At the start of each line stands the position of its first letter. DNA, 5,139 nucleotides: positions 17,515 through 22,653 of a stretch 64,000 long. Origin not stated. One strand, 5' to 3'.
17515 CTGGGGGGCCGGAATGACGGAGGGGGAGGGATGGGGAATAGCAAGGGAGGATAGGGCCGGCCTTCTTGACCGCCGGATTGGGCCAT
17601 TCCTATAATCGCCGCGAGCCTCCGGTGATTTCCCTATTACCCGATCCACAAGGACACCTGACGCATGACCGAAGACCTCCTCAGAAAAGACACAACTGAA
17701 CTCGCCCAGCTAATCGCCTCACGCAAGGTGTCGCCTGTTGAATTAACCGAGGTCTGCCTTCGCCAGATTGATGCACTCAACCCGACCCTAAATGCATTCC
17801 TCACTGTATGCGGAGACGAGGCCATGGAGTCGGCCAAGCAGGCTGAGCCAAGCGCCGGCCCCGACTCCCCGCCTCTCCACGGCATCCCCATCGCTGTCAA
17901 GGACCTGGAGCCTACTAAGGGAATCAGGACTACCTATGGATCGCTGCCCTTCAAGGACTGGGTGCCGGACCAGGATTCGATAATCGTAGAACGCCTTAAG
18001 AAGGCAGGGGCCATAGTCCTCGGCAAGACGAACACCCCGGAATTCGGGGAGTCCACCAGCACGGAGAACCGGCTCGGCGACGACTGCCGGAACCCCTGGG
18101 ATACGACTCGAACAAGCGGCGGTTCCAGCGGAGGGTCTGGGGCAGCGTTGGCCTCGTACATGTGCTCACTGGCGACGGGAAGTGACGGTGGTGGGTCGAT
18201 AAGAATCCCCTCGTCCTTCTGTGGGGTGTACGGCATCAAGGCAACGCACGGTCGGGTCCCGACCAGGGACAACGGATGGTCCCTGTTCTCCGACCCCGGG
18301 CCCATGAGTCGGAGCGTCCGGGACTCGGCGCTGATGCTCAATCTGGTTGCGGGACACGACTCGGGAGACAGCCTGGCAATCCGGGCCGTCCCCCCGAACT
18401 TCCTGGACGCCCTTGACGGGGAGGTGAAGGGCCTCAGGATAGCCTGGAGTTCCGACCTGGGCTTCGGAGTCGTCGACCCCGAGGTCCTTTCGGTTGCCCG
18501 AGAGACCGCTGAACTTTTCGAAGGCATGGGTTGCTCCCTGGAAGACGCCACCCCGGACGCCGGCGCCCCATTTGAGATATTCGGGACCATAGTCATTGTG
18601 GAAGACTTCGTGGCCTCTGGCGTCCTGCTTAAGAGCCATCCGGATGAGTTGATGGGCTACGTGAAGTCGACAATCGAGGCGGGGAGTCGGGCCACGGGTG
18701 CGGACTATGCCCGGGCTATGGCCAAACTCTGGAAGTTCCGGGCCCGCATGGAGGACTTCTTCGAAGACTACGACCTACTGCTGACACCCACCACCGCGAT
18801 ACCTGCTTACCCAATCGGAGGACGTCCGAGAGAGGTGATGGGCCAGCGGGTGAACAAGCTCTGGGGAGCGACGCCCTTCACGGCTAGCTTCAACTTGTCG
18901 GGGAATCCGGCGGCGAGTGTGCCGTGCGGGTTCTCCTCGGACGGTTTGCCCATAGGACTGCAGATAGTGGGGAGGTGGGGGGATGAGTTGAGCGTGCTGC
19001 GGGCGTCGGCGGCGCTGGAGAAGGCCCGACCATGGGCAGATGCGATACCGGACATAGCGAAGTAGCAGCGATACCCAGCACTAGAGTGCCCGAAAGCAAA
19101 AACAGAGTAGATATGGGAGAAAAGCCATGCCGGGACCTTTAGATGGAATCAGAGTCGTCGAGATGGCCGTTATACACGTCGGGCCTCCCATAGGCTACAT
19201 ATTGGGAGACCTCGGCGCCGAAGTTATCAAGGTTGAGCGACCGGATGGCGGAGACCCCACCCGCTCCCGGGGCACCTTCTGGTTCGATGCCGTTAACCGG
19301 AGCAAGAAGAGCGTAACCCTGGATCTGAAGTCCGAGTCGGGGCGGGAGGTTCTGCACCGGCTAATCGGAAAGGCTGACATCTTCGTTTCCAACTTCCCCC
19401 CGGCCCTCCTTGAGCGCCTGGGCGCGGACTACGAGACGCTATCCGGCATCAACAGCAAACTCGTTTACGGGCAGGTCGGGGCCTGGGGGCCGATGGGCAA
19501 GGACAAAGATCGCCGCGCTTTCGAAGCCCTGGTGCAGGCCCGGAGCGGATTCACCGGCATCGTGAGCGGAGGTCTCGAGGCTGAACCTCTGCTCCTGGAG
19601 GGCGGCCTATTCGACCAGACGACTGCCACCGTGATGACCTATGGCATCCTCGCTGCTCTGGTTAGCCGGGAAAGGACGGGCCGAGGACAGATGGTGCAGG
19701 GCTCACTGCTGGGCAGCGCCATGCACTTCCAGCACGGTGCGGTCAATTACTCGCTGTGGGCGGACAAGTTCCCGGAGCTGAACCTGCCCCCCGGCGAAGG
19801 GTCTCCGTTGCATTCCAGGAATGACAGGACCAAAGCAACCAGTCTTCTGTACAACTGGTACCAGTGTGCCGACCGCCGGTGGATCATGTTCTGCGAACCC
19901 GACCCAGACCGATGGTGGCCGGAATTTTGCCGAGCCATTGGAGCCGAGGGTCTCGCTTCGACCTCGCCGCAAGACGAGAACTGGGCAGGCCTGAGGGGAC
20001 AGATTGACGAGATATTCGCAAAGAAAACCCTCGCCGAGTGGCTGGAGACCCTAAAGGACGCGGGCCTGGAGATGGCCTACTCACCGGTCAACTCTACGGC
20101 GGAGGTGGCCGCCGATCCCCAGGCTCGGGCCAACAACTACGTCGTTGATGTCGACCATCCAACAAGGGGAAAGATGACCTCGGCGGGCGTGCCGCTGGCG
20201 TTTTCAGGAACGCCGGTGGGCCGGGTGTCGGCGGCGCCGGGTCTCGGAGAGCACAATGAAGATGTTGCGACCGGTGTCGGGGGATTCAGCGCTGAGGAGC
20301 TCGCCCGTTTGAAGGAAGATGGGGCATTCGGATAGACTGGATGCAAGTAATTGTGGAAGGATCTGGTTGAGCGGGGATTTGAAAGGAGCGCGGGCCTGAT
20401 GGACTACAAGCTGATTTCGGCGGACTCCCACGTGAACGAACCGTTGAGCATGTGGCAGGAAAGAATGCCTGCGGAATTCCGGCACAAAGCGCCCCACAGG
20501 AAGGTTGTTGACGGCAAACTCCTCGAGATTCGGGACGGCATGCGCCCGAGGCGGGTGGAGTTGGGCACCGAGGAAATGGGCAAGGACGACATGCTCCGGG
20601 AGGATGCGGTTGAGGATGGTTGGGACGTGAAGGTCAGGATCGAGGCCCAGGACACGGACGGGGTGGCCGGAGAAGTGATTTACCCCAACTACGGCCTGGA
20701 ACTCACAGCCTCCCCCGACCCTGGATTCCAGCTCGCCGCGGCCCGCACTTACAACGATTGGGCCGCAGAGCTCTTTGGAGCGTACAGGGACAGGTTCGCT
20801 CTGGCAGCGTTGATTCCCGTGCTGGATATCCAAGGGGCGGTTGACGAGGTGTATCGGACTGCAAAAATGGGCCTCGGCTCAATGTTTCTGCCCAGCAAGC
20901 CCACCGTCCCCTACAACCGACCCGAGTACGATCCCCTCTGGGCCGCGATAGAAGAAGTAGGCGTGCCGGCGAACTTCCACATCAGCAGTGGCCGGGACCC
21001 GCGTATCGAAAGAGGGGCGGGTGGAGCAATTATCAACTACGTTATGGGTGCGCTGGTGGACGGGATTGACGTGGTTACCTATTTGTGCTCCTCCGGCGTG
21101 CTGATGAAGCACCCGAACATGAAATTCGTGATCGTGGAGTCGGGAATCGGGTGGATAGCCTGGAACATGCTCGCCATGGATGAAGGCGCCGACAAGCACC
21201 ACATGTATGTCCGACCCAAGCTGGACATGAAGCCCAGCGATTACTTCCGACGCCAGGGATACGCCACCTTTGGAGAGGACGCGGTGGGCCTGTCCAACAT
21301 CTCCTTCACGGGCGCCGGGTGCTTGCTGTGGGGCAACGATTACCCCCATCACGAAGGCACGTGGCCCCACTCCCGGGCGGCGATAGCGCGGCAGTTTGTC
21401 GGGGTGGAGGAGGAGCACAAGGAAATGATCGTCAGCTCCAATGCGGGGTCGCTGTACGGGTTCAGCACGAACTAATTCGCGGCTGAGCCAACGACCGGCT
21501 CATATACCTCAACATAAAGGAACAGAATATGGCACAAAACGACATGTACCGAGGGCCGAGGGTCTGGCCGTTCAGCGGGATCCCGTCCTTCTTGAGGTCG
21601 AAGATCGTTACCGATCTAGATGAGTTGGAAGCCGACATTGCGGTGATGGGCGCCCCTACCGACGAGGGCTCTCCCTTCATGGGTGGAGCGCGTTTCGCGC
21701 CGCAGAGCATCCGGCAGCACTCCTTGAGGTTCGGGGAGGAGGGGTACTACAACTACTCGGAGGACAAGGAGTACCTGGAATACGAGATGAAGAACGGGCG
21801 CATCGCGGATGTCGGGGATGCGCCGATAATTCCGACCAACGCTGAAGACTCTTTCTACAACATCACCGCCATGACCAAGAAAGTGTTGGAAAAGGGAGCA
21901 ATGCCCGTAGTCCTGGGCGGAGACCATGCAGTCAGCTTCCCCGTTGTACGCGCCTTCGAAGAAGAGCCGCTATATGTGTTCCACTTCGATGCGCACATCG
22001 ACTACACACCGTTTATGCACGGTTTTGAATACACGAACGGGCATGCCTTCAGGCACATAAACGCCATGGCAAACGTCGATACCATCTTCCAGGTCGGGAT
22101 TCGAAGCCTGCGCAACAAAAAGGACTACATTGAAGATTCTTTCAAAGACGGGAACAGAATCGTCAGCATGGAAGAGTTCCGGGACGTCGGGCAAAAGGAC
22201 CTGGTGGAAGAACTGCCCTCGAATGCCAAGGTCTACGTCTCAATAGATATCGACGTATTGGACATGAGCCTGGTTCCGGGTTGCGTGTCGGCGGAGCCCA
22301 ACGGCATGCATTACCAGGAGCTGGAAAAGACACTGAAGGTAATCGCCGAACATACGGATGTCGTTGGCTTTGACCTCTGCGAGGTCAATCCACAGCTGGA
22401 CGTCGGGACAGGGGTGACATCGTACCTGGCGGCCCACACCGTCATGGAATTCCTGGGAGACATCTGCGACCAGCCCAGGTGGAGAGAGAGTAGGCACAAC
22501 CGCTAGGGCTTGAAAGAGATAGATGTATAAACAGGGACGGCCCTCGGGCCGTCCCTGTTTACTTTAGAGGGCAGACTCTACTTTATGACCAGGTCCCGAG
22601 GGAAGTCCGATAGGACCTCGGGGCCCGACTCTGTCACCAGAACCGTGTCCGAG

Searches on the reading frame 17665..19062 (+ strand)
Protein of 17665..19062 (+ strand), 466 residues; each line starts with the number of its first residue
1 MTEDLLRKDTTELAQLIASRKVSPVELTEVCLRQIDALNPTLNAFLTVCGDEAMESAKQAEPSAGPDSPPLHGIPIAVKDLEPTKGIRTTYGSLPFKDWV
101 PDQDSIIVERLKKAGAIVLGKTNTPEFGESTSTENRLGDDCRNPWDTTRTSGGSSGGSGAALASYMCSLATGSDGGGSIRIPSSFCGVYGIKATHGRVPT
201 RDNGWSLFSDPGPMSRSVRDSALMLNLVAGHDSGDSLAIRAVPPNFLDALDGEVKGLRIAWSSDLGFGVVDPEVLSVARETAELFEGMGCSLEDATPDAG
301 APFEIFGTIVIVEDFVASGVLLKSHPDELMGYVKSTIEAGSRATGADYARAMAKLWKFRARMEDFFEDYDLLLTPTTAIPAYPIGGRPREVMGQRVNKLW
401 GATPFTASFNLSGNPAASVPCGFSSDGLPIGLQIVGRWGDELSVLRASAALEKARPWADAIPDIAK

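Call 41: search_protein_families(library=pfam, proteins=[window:17665-19062:+], max_evalue=0.00001)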
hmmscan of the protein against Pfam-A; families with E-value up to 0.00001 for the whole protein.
window:17665-19062:+ (466 aa): 1 family
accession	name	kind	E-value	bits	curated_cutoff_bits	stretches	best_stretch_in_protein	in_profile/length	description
PF01425.27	Amidase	-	2.3e-107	360.2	27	1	26-445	1-445/445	Amidase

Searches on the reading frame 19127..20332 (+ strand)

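Call 42: search_protein_families(library=pfam, proteins=[window:19127-20332:+], max_evalue=0.00001)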
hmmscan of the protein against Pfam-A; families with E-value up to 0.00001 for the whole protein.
window:19127-20332:+ (402 aa): 1 family
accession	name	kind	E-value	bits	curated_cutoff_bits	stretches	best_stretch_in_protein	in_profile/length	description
PF02515.22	CoA_transf_3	-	1.8e-96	323.9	23.3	1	5-377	1-366/366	CoA-transferase family III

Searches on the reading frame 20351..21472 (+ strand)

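Call 42: search_protein_families(library=pfam, proteins=[window:20351-21472:+], max_evalue=0.00001)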
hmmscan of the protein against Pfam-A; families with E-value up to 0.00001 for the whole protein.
window:20351-21472:+ (374 aa): 1 family
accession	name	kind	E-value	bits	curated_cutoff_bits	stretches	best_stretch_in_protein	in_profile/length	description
PF04909.20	Amidohydro_2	-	1.9e-21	77.5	26.4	1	127-371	58-289/289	Amidohydrolase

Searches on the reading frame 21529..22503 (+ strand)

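Call 42: search_protein_families(library=pfam, proteins=[window:21529-22503:+], max_evalue=0.00001)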
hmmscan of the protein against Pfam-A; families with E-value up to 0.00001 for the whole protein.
window:21529-22503:+ (325 aa): 1 family
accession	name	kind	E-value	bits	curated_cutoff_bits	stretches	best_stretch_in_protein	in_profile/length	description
PF00491.26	Arginase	-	1.7e-65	221.7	22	1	35-309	1-279/280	Arginase family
